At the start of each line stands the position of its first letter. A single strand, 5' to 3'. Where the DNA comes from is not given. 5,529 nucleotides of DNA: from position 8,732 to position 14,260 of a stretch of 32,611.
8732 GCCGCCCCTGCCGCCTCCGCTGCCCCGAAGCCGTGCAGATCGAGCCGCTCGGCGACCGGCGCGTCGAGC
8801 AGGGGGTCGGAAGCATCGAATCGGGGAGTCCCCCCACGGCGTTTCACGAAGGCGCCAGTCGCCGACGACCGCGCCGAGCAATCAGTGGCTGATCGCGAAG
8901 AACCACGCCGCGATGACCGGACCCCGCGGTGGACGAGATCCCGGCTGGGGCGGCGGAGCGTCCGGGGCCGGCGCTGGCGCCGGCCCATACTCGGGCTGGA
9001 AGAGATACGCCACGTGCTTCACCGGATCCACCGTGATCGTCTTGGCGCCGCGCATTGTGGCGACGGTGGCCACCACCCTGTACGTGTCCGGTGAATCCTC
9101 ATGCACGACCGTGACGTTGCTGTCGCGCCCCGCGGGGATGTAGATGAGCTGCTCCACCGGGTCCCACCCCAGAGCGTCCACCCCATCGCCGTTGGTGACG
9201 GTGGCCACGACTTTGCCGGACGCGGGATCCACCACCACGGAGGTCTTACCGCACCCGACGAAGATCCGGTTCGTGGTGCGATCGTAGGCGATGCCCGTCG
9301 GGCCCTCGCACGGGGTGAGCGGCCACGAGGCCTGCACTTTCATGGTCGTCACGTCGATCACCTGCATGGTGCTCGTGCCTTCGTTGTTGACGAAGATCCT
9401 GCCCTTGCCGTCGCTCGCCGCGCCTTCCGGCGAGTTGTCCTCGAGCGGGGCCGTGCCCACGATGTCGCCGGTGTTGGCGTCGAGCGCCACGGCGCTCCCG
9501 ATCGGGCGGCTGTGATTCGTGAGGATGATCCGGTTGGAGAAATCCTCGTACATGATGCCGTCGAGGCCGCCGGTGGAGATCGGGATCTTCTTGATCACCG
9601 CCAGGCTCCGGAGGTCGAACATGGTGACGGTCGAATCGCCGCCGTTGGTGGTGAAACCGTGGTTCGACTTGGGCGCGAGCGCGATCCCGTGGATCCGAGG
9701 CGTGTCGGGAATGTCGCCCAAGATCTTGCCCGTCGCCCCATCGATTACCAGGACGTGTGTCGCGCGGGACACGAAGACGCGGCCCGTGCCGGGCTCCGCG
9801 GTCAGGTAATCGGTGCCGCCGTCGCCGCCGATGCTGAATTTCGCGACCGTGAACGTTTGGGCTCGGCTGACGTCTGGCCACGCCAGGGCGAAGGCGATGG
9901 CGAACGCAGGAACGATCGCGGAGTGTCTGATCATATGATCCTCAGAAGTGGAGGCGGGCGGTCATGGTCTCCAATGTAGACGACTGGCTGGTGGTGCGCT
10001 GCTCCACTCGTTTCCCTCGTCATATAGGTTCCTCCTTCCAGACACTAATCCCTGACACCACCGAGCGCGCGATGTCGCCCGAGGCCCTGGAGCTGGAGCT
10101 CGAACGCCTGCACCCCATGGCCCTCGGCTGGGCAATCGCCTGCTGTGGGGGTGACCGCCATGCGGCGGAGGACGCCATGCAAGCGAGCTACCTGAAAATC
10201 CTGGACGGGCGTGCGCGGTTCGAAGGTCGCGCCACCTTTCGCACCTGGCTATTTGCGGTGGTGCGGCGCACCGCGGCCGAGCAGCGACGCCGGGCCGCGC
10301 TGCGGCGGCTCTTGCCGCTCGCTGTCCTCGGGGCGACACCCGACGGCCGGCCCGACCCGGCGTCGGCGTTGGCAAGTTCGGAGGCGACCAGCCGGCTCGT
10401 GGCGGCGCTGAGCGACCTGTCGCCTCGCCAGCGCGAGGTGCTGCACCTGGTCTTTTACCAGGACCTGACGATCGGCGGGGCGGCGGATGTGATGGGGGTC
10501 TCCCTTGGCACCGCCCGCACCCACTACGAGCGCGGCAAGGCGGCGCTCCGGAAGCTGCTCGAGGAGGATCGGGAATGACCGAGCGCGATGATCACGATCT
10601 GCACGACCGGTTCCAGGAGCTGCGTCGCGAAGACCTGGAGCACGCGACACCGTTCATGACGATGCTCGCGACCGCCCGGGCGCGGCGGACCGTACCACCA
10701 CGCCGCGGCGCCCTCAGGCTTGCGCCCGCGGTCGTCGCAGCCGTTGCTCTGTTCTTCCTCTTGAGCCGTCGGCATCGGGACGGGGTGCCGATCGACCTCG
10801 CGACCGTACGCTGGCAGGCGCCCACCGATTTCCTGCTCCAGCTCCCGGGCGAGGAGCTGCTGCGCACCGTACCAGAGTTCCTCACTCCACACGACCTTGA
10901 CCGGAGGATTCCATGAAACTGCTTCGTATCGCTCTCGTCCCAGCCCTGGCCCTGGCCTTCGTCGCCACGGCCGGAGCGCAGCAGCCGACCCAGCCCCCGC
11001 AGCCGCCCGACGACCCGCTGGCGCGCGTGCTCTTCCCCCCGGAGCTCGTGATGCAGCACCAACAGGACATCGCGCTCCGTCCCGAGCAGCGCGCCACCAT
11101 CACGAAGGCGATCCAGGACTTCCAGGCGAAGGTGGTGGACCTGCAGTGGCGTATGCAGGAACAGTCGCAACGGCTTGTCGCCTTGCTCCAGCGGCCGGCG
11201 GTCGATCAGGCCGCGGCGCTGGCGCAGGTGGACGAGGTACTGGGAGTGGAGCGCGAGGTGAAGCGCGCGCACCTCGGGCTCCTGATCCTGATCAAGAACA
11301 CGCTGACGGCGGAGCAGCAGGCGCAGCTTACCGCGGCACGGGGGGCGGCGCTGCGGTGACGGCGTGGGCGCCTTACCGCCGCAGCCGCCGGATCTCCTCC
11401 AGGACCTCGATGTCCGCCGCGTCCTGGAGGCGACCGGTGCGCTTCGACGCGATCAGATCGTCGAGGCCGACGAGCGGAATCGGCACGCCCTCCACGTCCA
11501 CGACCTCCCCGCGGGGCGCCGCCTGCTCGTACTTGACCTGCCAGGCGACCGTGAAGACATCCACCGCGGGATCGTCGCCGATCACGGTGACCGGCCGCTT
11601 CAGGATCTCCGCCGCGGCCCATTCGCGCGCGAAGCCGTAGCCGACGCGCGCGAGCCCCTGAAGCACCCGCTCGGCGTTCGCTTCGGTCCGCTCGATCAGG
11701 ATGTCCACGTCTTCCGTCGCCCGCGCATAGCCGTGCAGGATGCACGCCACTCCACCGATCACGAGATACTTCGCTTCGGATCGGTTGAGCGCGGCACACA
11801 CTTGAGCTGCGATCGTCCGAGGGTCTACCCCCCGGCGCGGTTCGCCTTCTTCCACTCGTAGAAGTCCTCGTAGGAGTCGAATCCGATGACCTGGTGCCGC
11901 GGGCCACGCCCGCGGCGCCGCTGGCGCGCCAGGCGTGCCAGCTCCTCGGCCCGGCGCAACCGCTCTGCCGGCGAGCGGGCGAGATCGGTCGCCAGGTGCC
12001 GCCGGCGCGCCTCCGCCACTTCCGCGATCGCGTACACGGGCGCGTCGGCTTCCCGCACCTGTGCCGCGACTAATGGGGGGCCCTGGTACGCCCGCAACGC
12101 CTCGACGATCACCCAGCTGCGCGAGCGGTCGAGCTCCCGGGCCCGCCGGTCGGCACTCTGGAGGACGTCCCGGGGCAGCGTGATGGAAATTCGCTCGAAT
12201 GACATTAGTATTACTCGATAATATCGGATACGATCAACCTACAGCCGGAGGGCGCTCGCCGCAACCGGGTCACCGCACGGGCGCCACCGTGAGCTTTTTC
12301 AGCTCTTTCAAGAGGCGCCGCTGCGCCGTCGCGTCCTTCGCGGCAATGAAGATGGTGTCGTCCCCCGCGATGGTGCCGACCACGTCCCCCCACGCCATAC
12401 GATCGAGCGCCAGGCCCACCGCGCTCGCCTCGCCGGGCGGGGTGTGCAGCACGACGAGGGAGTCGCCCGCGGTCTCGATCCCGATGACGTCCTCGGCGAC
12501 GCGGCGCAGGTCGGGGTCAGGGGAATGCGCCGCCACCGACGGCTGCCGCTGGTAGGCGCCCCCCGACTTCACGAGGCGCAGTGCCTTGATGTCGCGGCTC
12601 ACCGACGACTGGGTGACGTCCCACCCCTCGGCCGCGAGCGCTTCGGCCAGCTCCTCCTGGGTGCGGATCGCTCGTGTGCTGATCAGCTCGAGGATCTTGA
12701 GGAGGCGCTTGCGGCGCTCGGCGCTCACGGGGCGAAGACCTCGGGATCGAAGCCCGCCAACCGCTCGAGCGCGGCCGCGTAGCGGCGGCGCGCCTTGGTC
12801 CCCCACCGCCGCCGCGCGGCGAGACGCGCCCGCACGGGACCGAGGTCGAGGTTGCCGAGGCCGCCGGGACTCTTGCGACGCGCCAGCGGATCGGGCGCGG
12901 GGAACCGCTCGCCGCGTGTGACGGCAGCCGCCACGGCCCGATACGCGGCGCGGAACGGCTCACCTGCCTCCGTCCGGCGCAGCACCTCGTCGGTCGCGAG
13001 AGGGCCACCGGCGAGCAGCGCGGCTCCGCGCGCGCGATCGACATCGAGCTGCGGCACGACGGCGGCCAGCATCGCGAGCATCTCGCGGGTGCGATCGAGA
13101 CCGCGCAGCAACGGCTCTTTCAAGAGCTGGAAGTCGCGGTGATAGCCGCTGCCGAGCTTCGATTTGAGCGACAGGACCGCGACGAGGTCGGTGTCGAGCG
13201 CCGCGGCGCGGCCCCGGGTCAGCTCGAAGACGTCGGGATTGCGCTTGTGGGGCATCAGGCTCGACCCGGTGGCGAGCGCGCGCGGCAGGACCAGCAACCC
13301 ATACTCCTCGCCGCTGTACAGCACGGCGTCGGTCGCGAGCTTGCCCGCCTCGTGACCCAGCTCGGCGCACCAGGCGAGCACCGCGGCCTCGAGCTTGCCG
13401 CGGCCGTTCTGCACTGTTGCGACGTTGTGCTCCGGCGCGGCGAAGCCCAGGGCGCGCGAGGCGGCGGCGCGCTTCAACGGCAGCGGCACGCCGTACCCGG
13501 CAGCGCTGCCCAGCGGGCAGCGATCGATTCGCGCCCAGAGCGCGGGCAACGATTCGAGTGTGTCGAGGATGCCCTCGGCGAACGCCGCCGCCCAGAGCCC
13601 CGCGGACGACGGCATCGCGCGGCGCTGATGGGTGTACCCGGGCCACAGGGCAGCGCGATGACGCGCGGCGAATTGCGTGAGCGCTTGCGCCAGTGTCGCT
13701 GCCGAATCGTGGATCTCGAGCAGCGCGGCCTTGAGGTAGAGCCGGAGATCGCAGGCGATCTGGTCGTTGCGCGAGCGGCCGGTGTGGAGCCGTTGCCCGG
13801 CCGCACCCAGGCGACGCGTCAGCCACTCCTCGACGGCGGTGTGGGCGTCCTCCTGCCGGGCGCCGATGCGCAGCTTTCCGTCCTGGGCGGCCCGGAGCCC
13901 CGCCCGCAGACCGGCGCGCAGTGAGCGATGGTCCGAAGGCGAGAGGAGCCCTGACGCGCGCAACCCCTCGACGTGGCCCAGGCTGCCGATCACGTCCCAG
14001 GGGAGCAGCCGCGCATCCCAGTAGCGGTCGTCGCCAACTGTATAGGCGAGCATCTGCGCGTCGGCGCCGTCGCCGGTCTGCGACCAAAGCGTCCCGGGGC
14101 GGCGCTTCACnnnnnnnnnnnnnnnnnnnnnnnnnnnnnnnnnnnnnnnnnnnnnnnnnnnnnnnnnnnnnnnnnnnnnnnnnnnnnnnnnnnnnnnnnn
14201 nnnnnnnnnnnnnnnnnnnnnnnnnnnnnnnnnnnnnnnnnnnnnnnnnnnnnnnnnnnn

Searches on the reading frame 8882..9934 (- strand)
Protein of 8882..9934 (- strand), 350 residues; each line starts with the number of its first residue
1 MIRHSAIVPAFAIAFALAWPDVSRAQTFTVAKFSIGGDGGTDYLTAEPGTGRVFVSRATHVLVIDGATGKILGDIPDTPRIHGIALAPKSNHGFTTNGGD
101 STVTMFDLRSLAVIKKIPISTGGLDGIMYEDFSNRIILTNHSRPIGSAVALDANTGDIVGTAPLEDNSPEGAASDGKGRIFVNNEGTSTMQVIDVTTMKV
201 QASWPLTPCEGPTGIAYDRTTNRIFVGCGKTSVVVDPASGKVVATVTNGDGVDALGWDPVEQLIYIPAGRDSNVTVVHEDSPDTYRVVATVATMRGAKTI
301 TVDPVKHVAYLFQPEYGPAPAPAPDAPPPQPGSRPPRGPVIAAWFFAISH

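Call 58: search_protein_families(library=pfam, proteins=[window:8882-9934:-], max_evalue=0.001)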
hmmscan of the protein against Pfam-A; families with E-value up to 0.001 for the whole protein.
window:8882-9934:- (350 aa): 1 family
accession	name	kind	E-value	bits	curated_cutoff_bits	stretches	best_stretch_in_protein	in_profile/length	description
PF25174.1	Beta-prop_THOC3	-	8.7e-08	31.9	305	1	80-308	48-268/272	THOC3 beta-propeller domain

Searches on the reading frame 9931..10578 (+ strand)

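Call 58: search_protein_families(library=pfam, proteins=[window:9931-10578:+], max_evalue=0.001)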
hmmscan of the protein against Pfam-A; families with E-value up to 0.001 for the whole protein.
window:9931-10578:+ (215 aa): 3 families
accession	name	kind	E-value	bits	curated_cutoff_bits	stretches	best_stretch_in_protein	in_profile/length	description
PF04545.22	Sigma70_r4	-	6.6e-12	45.2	24.1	1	159-208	1-50/50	Sigma-70, region 4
PF08281.18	Sigma70_r4_2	-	5.7e-11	42.3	25.7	1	155-206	3-54/54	Sigma-70, region 4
PF04542.20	Sigma70_r2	-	3.2e-10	40.1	24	1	58-123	3-69/71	Sigma-70 region 2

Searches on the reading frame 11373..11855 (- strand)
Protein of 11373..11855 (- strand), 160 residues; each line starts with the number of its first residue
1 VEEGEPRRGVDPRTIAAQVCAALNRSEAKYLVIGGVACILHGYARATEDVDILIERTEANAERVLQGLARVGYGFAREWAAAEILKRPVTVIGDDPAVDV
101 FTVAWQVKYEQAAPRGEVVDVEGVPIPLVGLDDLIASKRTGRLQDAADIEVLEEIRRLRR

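Call 58: search_protein_families(library=pfam, proteins=[window:11373-11855:-], max_evalue=0.001)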
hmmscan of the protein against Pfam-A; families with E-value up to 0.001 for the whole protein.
window:11373-11855:- (160 aa): 2 families
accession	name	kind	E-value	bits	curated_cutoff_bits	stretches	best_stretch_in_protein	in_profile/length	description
PF19502.5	DUF6036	-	8.3e-05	22.9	23.6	1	26-150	18-116/164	Nucleotidyltransferase of unknown function (DUF6036)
PF10706.15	Aminoglyc_resit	-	0.00072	20.1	21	0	18-84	4-70/149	Aminoglycoside-2''-adenylyltransferase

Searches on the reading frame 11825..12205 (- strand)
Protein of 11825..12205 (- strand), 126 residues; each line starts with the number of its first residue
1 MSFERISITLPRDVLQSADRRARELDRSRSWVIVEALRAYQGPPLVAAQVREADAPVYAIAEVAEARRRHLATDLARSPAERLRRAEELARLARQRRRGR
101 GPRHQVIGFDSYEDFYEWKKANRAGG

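Call 58: search_protein_families(library=pfam, proteins=[window:11825-12205:-], max_evalue=0.001)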
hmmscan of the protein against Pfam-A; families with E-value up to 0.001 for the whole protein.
window:11825-12205:- (126 aa): 1 family
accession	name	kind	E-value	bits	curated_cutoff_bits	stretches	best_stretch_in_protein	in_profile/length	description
PF01402.27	RHH_1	-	2.3e-06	27.8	20.5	1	5-40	1-36/39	Ribbon-helix-helix protein, copG family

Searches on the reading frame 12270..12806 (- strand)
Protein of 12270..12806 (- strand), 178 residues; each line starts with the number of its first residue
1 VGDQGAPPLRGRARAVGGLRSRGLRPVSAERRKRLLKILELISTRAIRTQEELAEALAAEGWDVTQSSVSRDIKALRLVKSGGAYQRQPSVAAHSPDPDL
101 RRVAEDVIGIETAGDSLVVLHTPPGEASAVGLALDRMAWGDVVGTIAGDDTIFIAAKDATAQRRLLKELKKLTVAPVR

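Call 4: search_protein_families(library=pfam, proteins=[window:12270-12806:-], max_evalue=0.01)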
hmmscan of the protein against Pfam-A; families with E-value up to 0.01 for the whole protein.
window:12270-12806:- (178 aa): 3 families
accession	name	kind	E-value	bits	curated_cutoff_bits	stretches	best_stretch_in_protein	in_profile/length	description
PF02863.23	Arg_repressor_C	-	6.2e-21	74.4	25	1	108-171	6-68/68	Arginine repressor, C-terminal domain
PF01316.27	Arg_repressor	-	8.6e-16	57.9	27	1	30-81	2-53/70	Arginine repressor, DNA binding domain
PF21100.3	MCM_C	-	0.0077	16.5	27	0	30-77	2-48/64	MCM protein C-terminal winged helix-turn-helix domain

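Call 5: search_protein_families(library=ncbifam, proteins=[window:12270-12806:-], max_evalue=0.01)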
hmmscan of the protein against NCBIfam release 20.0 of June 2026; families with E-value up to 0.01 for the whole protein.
window:12270-12806:- (178 aa): 5 families
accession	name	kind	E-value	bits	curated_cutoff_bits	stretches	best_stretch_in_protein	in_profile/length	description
TIGR01529.1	argR_whole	equivalog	1.6e-34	119.1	130.45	1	33-172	2-145/146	arginine repressor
NF001680.0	PRK00441.1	equivalog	1.8e-32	112.5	184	1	33-173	4-148/150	arginine repressor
NF003281.1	PRK04280.1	equivalog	7.6e-31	107.3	182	1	32-170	3-145/148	transcriptional regulator AhrC/ArgR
NF002880.0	PRK03341.1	equivalog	3.8e-28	98.2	200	1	28-173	12-167/170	arginine repressor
NF003457.0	PRK05066.1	equivalog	2.5e-16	59.6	194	1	31-172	6-151/156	transcriptional regulator ArgR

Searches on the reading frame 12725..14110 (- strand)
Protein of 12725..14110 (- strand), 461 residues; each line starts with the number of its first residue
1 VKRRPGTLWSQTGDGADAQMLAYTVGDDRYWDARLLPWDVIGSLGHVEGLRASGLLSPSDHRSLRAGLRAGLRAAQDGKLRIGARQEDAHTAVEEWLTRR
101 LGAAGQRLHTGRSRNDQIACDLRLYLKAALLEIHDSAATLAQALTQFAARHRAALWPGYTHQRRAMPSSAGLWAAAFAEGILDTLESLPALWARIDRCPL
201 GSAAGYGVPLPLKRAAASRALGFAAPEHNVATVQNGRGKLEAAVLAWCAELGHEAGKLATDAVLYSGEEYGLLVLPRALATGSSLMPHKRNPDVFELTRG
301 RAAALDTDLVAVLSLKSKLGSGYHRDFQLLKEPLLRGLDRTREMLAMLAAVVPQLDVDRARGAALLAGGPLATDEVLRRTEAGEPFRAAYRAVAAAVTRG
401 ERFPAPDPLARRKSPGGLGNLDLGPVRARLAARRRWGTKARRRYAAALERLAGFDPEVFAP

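Call 4: search_protein_families(library=pfam, proteins=[window:12725-14110:-], max_evalue=0.01)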
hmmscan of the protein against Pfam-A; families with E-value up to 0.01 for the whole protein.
window:12725-14110:- (461 aa): 1 family
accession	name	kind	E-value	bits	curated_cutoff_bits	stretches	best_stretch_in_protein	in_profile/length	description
PF00206.25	Lyase_1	-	3.5e-36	125.6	27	1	56-303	45-308/312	Lyase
